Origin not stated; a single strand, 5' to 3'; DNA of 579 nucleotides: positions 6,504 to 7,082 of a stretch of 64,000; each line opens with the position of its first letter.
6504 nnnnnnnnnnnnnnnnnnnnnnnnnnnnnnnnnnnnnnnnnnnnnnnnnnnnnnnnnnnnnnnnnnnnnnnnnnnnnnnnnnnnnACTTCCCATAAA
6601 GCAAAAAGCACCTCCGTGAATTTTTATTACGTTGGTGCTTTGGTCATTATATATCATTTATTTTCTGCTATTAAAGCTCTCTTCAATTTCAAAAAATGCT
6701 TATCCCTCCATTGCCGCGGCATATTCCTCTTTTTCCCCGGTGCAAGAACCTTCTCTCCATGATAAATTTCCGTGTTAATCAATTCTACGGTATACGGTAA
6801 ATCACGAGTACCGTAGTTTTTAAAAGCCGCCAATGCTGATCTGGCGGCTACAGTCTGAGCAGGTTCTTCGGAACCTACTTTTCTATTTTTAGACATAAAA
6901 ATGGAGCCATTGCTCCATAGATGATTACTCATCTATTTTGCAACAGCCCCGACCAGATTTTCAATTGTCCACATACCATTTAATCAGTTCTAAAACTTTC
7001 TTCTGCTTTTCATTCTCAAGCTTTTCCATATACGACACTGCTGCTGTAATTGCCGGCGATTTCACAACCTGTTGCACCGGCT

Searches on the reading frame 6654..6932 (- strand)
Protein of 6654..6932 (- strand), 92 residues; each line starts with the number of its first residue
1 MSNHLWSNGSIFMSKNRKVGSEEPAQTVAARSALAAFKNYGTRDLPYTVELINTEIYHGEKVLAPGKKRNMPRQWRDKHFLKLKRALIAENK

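Call 4: search_protein_families(library=pfam, proteins=[window:6654-6932:-])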
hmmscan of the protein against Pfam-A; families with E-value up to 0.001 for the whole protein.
window:6654-6932:- (92 aa): 0 families

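Call 80: search_protein_families(library=pfam, proteins=[window:6654-6932:-], max_evalue=5)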
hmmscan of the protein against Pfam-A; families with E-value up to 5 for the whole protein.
window:6654-6932:- (92 aa): 1 family
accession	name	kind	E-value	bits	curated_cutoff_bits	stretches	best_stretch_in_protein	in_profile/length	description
PF22776.1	K_trans_C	-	0.15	12.3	24.8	1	48-86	89-127/151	K+ potassium transporter C-terminal domain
